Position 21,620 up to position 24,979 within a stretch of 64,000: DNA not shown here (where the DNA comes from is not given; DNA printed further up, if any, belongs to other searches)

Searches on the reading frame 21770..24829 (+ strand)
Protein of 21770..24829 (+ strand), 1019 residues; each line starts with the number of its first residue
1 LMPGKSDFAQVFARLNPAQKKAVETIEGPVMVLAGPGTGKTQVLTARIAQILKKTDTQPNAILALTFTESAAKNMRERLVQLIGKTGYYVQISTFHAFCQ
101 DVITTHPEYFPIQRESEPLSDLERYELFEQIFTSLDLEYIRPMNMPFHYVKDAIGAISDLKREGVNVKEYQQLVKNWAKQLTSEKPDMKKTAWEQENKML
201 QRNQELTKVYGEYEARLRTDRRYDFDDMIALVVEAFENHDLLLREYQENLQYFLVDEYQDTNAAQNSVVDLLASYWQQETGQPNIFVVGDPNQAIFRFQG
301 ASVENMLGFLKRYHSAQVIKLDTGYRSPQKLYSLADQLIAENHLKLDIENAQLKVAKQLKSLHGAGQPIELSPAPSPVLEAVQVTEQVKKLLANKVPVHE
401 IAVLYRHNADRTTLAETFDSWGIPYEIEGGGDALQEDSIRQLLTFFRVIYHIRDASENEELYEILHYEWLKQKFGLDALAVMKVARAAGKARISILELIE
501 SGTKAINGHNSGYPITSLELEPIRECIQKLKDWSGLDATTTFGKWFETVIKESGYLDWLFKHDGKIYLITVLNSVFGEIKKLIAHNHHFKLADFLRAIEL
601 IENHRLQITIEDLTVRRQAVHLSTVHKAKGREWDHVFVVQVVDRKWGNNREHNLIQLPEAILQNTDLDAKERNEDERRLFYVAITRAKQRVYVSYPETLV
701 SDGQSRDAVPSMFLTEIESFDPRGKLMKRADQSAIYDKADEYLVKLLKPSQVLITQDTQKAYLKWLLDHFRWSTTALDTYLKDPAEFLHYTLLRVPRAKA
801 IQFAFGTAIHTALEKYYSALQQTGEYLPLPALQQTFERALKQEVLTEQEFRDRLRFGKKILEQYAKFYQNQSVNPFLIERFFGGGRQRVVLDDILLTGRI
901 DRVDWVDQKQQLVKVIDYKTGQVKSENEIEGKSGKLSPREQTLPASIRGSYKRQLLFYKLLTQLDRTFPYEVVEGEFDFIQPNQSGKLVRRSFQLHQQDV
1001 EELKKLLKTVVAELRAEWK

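Call 3: search_protein_families(library=pfam, proteins=[window:21770-24829:+], max_evalue=1)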
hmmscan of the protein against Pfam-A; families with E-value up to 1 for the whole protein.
window:21770-24829:+ (1019 aa): 15 families
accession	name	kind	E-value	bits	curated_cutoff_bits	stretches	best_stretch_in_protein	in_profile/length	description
PF00580.27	UvrD-helicase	-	2.2e-67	228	23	1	15-313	1-270/271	UvrD/REP helicase N-terminal domain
PF13361.12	UvrD_C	-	6.1e-38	131.6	25.6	1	319-696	1-348/350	UvrD-like helicase C-terminal domain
PF12705.13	PDDEXK_1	-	1.8e-21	77.7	22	1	771-1017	1-227/247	PD-(D/E)XK nuclease superfamily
PF13245.12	AAA_19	-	8.1e-20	71.8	25.1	1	19-298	1-133/134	AAA domain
PF13538.12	UvrD_C_2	-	1.4e-14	54.1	27.4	2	620-642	2-24/52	UvrD-like helicase C-terminal domain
PF13086.12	AAA_11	-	4.8e-06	27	27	1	17-204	4-165/257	AAA domain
PF01443.25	Viral_helicase1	-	3.3e-05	24.2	21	0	673-692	206-225/228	Viral superfamily 1 RNA helicase core domain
PF13087.12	AAA_12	-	7.3e-05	22.9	27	1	609-693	128-190/195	AAA domain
PF13604.12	AAA_30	-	0.00022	21.5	27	1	15-78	2-65/191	AAA domain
PF00270.35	DEAD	-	0.0011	19.2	26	1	16-90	1-76/167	DEAD/DEAH box helicase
PF23460.1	ZMYND8_CC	-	0.046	14.4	27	1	994-1018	11-35/65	ZMYND8 protein coiled-coil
PF02639.20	DUF188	-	0.047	13.8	24.3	1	723-759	25-61/130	Uncharacterized BCR, YaiI/YqxD family COG1671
PF23857.1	Phage_TAC_19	-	0.069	13.7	27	1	180-238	5-65/109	Phage tail chaperone protein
PF02829.19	3H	-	0.1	13.2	25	0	557-629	15-80/97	3H domain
PF04851.21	ResIII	-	0.33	11.3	22.5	1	15-84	4-78/164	Type III restriction enzyme, res subunit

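Call 4: search_protein_families(library=ncbifam, proteins=[window:21770-24829:+], max_evalue=1)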
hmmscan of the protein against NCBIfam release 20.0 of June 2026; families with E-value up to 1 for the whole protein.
window:21770-24829:+ (1019 aa): 20 families
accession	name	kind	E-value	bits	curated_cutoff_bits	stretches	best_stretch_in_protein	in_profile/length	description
TIGR01073.1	pcrA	equivalog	3.7e-100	336.3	911.2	1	13-718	3-632/725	DNA helicase PcrA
TIGR01074.1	rep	equivalog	1.8e-81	274.4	951.45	2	152-721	111-637/668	DNA helicase Rep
NF008743.0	PRK11773.1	equivalog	3.2e-77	260.5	965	2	175-718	140-637/720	DNA helicase II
TIGR01075.1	uvrD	equivalog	4.2e-76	256.7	1144.45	1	13-717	3-631/715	DNA helicase II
NF008172.0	PRK10919.1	equivalog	4.8e-59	200.2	1168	2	14-456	2-400/673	DNA helicase Rep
NF008276.0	PRK11054.1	equivalog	9.2e-53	179.7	543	2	14-349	196-526/684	DNA helicase IV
TIGR00609.1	recB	equivalog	3.2e-31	108.3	696.05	3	180-343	300-459/1175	exodeoxyribonuclease V subunit beta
TIGR02785.1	addA_Gpos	equivalog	7.1e-31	106.9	707.65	3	168-335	302-476/1234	helicase-exonuclease AddAB subunit AddA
TIGR02784.1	addA_alphas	equivalog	7.3e-30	104.1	860.75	3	167-351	300-505/1138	double-strand break repair helicase AddA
NF010487.0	PRK13909.1-4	equivalog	1.3e-26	93.2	759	3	165-448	238-525/924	RecB-like helicase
NF010485.0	PRK13909.1-2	equivalog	1.8e-26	92.6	650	3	161-446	237-521/909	RecB-like helicase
NF010486.0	PRK13909.1-3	equivalog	2.4e-12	45.7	1109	3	192-339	270-423/921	RecB-like helicase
TIGR02773.1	addB_Gpos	equivalog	2.4e-12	45.4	903.7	3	584-772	549-736/1159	helicase-exonuclease AddAB subunit AddB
TIGR02786.1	addB_alphas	equivalog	2.1e-09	36.1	486.5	1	788-929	773-912/1024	double-strand break repair protein AddB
TIGR00376.1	TIGR00376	hypoth_equivalog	1e-05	24.2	348.9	1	6-82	150-225/639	IGHMBP2 family helicase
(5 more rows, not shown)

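Call 7: search_protein_families(library=padloc, proteins=[window:21770-24829:+], max_evalue=1)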
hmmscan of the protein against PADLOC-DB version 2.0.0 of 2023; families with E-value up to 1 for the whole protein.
window:21770-24829:+ (1019 aa): 56 families (the best 25 are shown)
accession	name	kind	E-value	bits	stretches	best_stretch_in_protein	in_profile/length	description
PDLC00114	GajB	-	1.8e-78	262.7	1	11-718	4-630/635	UrvD helicase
PDLC03802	RTasHel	-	8.8e-78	260.8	2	14-445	5-359/675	DRT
PDLC00132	GajB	-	3.6e-73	245.2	2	14-481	3-436/625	UrvD helicase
PDLC00117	GajB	-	5.7e-65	217.9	3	188-444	156-396/604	UrvD helicase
PDLC00103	GajB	-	2e-47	160.5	2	14-465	16-416/612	UrvD helicase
PDLC00127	GajB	-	3.4e-47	159.3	3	166-331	114-281/594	UrvD helicase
PDLC00107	GajB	-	1.3e-43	147.6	2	23-424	24-372/587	UrvD helicase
PDLC00119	GajB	-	1.2e-40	138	2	25-336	13-297/565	UrvD helicase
PDLC00130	GajB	-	1.7e-39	133.6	3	212-343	168-294/589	UrvD helicase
PDLC00121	GajB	-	2.8e-34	116.6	3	178-463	132-396/565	UrvD helicase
PDLC00135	GajB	-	3.8e-31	106.6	3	166-338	87-251/603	UrvD helicase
PDLC00133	GajB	-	3.9e-31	106.4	2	8-136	5-134/382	UrvD helicase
PDLC00110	GajB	-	6.1e-31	105.7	3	197-343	214-365/725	UrvD helicase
PDLC00134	GajB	-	1.1e-30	105.1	1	18-466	20-419/431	UrvD helicase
PDLC00104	GajB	-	1.9e-30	104.2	2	19-345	7-255/574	UrvD helicase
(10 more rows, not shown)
